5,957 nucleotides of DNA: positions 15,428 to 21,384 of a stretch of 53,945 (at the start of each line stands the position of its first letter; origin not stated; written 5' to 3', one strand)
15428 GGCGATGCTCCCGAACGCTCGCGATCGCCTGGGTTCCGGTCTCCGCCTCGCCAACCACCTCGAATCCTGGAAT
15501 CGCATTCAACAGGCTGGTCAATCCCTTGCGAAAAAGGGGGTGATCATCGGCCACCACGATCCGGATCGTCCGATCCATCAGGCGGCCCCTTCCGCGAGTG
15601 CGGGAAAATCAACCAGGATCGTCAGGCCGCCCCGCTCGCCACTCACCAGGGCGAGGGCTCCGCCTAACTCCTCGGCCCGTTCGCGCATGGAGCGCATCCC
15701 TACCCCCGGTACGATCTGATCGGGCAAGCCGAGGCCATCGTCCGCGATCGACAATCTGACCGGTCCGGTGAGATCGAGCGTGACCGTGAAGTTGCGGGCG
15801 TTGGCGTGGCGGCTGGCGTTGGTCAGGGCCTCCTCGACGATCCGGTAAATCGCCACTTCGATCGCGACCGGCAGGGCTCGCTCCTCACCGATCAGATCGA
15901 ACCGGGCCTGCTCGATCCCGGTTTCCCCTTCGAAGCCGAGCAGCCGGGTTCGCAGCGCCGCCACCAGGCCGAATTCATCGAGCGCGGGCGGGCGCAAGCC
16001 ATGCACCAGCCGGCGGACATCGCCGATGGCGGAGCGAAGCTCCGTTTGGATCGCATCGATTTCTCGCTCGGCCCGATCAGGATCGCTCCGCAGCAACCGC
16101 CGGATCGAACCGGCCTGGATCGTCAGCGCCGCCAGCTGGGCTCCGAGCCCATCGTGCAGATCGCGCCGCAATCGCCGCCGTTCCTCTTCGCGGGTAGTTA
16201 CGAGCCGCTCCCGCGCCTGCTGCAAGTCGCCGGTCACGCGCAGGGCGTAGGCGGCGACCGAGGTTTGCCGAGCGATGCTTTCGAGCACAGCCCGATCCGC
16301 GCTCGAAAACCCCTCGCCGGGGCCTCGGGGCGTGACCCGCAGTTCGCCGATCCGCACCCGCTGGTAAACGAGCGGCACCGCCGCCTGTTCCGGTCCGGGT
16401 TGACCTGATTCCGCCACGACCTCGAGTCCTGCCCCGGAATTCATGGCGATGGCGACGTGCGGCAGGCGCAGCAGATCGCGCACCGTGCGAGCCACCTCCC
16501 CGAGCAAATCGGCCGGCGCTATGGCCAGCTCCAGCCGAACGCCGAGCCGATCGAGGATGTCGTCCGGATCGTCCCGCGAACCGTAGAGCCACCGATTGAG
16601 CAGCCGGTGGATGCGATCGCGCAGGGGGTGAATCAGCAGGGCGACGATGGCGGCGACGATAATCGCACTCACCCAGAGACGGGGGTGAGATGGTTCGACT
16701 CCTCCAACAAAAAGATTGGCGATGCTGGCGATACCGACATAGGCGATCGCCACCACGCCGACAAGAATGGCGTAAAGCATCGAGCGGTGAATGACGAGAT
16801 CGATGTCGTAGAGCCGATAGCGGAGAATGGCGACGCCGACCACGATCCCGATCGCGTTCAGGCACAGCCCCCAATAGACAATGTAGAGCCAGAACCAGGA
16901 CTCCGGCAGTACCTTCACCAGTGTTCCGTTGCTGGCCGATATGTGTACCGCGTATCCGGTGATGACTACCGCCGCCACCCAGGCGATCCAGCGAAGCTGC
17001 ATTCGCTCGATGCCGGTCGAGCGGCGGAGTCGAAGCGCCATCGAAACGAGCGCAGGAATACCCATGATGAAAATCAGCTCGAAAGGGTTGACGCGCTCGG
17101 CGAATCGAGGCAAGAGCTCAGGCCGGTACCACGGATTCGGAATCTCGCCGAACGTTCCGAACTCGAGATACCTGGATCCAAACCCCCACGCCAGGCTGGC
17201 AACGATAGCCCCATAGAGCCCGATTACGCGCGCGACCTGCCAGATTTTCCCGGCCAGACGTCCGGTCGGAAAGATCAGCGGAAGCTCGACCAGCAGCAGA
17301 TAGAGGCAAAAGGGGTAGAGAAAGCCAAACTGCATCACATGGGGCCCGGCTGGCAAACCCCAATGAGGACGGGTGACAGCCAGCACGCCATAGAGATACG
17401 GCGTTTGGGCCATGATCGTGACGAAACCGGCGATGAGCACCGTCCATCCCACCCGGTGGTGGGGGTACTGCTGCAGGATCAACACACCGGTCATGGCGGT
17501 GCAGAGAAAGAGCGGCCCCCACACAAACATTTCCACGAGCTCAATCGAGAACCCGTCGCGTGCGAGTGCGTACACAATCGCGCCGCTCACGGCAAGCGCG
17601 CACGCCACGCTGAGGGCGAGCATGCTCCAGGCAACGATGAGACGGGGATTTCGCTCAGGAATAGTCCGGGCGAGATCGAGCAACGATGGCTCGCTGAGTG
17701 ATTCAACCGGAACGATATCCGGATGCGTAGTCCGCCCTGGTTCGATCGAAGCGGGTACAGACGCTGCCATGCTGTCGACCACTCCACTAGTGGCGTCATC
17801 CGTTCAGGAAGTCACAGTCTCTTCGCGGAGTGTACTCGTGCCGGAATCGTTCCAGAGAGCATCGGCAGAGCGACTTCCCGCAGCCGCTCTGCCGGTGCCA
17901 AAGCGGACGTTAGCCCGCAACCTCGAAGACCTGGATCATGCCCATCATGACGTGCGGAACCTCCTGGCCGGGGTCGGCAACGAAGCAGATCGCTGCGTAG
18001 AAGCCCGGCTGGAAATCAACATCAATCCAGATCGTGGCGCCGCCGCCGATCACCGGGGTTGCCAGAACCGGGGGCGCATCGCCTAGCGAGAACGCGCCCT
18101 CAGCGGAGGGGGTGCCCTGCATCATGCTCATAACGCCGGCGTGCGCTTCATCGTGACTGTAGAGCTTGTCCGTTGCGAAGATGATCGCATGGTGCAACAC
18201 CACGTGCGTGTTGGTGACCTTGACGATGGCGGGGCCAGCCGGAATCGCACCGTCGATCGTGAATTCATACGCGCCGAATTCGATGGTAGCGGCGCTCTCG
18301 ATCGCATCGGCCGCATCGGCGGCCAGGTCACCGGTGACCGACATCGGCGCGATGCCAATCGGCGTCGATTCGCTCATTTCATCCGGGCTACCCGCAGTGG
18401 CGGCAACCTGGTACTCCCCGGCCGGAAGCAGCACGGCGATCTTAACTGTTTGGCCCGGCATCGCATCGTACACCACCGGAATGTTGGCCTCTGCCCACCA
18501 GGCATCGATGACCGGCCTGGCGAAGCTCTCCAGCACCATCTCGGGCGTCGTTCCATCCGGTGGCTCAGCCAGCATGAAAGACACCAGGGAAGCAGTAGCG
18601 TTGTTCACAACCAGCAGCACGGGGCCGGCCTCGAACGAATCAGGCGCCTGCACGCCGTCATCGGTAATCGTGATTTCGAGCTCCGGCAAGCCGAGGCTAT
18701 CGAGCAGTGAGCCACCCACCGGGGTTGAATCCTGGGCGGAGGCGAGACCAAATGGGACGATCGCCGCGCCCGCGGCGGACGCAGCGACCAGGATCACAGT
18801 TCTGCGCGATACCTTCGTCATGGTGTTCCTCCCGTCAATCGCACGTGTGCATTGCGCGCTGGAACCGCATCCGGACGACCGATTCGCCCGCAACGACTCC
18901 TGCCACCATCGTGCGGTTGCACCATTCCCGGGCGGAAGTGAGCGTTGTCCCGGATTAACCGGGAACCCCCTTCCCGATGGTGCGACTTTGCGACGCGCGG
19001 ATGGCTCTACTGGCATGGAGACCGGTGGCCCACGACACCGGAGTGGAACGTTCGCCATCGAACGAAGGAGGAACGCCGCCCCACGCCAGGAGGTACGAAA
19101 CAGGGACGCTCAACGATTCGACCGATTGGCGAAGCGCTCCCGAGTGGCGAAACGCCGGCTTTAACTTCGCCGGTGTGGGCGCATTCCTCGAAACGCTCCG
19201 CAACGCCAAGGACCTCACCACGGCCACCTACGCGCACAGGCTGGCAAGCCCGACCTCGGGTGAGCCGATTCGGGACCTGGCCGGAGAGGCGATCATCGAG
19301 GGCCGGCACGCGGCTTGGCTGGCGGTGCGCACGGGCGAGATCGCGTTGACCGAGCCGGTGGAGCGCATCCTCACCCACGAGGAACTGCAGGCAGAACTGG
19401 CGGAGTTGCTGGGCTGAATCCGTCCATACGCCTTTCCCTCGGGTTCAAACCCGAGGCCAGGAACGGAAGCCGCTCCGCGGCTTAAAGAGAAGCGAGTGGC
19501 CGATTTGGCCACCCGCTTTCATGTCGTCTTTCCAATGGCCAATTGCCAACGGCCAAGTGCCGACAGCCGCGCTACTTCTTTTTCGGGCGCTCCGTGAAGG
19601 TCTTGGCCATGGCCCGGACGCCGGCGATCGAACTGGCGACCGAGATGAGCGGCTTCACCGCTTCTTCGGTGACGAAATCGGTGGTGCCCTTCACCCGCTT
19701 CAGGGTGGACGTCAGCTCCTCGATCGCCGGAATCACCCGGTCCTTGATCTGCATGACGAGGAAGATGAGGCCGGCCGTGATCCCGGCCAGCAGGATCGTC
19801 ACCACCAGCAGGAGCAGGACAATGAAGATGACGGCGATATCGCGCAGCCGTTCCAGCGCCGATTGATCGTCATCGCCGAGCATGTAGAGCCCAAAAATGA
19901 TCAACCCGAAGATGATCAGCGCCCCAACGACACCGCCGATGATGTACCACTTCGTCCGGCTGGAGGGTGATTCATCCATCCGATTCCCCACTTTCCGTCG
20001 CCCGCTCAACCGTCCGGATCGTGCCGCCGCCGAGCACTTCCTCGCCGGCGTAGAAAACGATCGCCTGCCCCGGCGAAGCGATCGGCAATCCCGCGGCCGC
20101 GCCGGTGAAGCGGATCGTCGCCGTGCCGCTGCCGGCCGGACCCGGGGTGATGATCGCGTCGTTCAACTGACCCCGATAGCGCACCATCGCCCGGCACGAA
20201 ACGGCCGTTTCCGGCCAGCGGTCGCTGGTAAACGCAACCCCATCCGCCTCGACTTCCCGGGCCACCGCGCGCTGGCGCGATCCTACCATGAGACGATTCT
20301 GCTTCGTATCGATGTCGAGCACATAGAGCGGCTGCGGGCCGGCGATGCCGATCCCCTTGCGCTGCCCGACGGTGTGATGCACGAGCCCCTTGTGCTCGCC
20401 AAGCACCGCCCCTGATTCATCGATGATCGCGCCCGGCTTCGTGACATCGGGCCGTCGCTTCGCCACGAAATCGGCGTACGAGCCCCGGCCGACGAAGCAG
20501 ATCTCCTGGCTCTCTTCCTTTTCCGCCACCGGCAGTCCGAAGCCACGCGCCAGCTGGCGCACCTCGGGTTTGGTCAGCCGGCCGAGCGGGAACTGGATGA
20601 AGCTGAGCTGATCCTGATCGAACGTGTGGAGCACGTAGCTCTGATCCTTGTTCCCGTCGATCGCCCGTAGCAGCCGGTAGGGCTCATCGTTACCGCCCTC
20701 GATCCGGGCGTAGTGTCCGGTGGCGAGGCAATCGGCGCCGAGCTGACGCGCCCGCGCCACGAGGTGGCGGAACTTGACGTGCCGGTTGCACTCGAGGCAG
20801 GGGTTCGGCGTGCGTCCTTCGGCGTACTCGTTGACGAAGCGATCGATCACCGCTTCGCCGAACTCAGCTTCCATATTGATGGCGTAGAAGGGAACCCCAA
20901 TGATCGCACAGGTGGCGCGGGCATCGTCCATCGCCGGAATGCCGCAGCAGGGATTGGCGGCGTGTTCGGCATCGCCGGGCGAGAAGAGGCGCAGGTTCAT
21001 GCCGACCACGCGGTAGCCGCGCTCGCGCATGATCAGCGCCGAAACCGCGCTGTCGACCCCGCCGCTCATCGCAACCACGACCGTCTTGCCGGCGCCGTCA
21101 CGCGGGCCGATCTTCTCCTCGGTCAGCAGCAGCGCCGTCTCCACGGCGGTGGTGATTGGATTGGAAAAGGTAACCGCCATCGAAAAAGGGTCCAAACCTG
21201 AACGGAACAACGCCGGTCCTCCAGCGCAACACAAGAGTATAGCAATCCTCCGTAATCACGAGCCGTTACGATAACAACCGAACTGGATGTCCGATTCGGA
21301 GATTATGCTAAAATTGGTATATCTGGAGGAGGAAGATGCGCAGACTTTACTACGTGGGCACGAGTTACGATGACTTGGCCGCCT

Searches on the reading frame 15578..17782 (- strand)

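Call 48: search_protein_families(library=pfam, proteins=[window:15578-17782:-], max_evalue=0.0001)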
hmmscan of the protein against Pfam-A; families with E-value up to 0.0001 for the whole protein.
window:15578-17782:- (734 aa): 2 families
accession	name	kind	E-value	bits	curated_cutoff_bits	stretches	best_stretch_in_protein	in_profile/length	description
PF07730.19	HisKA_3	-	6.1e-18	65.6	24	1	534-601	1-68/68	Histidine kinase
PF02518.31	HATPase_c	-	2.2e-09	38.2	26.4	1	642-728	3-109/111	Histidine kinase-, DNA gyrase B-, and HSP90-like ATPase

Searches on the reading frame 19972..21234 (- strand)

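Call 48: search_protein_families(library=pfam, proteins=[window:19972-21234:-], max_evalue=0.0001)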
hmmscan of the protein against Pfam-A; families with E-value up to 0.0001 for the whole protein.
window:19972-21234:- (420 aa): 3 families
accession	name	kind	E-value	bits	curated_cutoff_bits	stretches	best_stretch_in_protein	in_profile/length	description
PF03054.22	tRNA_Me_trans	-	9.6e-71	238.1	20.6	1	50-249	1-201/202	tRNA methyl transferase HUP domain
PF20259.3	tRNA_Me_trans_M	-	2.5e-18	65.8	27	1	255-318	2-65/66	tRNA methyl transferase PRC-barrel domain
PF20258.4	tRNA_Me_trans_C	-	1.2e-09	38.9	20.6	1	329-406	5-77/77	Aminomethyltransferase beta-barrel domain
